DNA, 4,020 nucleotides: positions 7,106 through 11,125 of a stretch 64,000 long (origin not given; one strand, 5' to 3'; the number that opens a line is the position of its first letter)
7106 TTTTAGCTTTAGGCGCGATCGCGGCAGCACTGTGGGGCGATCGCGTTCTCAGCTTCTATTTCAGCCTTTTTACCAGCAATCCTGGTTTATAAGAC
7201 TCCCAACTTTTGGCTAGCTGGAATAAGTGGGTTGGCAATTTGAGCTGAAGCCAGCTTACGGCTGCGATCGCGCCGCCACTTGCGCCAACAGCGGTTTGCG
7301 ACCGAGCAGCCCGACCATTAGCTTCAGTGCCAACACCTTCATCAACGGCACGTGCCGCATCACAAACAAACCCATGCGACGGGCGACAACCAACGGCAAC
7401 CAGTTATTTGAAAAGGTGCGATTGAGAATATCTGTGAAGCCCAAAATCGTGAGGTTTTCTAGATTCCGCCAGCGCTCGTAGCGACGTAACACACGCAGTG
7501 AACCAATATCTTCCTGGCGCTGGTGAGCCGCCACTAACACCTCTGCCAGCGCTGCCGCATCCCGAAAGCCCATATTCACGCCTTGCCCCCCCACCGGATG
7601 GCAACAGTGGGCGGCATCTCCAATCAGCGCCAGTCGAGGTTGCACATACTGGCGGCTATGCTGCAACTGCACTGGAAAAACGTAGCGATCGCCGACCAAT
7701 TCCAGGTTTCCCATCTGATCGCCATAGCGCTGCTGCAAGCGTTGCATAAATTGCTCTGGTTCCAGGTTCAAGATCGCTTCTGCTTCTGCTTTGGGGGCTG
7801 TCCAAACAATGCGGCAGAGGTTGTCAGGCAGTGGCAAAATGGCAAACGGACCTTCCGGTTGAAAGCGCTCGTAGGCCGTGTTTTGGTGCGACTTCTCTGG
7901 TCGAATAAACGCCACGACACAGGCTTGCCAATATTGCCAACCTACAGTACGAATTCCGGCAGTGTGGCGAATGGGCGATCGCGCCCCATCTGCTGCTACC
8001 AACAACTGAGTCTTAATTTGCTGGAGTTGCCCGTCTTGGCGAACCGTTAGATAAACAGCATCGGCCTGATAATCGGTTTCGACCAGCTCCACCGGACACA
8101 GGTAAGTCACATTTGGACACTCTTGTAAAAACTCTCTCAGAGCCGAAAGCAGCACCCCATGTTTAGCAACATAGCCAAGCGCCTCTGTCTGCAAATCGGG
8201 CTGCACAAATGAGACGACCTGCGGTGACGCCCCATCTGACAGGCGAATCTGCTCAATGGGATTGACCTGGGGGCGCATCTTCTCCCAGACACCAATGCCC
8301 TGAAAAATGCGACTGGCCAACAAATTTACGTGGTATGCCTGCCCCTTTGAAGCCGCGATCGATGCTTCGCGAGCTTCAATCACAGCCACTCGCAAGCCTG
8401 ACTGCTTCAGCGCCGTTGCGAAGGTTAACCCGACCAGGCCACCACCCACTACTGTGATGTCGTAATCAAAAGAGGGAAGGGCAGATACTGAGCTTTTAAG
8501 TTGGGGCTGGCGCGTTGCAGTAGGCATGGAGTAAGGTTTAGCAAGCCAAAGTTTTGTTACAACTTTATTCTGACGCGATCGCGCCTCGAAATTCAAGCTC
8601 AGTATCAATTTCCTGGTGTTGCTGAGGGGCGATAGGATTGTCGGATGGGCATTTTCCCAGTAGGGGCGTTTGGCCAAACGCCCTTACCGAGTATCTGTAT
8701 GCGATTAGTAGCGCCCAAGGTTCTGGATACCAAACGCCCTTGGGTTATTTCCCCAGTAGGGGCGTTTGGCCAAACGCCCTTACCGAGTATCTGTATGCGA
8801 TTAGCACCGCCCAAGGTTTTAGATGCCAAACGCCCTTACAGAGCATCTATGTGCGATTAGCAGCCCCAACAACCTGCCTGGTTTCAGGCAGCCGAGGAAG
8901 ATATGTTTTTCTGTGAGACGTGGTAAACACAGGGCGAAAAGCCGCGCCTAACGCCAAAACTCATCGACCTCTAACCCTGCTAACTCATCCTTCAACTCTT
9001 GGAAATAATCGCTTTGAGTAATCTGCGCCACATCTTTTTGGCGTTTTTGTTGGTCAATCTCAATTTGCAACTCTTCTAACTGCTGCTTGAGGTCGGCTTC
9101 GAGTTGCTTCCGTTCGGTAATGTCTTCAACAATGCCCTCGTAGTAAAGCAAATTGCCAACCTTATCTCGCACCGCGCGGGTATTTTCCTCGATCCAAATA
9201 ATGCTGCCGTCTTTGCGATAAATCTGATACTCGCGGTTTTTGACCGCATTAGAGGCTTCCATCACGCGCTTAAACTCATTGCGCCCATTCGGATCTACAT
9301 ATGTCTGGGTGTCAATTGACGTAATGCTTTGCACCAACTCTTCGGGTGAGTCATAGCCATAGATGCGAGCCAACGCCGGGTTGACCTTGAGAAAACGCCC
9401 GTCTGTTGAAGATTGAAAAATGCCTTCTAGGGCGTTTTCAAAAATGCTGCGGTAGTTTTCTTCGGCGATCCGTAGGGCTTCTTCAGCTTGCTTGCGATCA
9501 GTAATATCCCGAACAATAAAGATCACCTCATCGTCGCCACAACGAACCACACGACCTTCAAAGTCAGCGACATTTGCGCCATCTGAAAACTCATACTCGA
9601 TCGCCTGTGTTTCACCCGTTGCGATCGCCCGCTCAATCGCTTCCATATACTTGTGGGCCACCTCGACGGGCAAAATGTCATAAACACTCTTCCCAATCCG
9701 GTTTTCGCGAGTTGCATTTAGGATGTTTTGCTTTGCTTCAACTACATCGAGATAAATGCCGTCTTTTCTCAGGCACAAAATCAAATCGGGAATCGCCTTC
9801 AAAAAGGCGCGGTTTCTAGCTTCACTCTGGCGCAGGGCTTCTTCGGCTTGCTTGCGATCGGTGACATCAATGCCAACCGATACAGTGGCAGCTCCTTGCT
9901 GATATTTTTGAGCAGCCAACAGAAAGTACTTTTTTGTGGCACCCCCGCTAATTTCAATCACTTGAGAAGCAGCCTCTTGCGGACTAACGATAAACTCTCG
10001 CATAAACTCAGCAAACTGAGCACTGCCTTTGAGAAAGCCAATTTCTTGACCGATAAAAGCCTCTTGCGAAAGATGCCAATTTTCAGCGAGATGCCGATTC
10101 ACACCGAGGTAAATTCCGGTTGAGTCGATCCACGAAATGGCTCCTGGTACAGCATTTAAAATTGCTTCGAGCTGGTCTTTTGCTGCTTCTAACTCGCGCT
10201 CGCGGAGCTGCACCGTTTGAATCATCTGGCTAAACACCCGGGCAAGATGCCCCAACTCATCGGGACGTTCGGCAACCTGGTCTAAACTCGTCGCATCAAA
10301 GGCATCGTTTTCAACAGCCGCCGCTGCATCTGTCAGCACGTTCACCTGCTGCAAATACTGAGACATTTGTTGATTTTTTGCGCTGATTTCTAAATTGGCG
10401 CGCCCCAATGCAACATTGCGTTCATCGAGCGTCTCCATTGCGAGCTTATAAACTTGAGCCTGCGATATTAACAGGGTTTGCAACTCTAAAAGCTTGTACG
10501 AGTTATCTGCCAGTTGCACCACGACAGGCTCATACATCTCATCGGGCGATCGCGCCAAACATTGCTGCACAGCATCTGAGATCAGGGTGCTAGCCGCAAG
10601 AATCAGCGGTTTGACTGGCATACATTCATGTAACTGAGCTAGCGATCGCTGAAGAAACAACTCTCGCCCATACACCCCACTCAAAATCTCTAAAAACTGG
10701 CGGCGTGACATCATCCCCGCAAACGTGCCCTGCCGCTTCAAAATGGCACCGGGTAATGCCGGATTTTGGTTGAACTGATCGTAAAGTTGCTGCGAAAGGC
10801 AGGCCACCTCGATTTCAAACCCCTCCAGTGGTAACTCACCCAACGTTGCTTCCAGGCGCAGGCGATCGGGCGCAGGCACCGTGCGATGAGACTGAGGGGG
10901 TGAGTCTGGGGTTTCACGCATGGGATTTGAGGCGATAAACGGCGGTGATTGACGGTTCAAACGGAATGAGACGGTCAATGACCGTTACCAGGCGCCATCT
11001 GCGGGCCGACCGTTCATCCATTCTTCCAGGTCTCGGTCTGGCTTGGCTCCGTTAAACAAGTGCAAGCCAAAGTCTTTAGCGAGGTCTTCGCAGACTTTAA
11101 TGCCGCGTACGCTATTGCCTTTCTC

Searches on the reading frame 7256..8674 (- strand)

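Call 89: search_protein_families(library=pfam, proteins=[window:7256-8674:-], max_evalue=0.00001)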
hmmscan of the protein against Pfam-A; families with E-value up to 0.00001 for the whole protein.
window:7256-8674:- (472 aa): 5 families
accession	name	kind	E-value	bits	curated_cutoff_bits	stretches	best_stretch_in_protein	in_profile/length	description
PF01494.25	FAD_binding_3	-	3.6e-36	125.6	22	1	71-385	2-323/349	FAD binding domain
PF07992.20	Pyr_redox_2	-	5.1e-09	36.4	26.1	0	72-234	2-112/291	Pyridine nucleotide-disulphide oxidoreductase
PF05834.18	Lycopene_cycl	-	1.9e-07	31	23.4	0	72-107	1-38/380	Lycopene cyclase protein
PF01266.30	DAO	-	5.5e-07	29.9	27.9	1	72-113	1-43/353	FAD dependent oxidoreductase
PF13450.12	NAD_binding_8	-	2.8e-06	28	21.9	1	75-103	1-29/68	NAD(P)-binding Rossmann-like domain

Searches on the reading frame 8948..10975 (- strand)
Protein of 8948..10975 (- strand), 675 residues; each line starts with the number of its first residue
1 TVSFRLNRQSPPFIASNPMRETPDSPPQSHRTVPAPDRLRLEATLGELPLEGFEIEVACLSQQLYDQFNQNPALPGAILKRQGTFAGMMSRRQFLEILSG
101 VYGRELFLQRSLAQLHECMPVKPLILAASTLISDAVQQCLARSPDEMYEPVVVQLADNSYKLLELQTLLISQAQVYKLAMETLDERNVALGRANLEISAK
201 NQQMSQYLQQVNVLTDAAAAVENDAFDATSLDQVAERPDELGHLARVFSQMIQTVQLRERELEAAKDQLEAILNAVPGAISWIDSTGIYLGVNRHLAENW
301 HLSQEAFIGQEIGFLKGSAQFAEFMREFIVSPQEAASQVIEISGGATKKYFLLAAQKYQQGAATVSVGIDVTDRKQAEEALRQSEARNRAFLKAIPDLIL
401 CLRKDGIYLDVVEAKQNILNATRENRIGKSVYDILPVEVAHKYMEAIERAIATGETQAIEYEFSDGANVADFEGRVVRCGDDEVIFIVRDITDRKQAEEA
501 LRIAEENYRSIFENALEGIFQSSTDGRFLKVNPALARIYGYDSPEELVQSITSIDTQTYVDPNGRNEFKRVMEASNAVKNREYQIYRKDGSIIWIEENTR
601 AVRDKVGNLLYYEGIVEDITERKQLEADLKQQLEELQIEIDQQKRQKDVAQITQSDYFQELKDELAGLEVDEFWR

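Call 89: search_protein_families(library=pfam, proteins=[window:8948-10975:-], max_evalue=0.00001)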
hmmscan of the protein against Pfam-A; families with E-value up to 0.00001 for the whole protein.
window:8948-10975:- (675 aa): 5 families
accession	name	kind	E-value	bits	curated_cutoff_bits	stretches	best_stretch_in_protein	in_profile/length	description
PF08448.16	PAS_4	-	1.4e-22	80.4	23.1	2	392-496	1-110/110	PAS fold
PF13426.13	PAS_9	-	1.6e-22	80.1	27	1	517-621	2-103/103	PAS domain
PF00989.32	PAS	-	3.5e-19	69.3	22.6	1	507-619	2-113/113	PAS fold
PF08447.18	PAS_3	-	1.1e-12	48.5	25.6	1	529-616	2-89/89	PAS fold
PF13188.13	PAS_8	-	9e-10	38.6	21.8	1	507-559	2-55/65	PAS domain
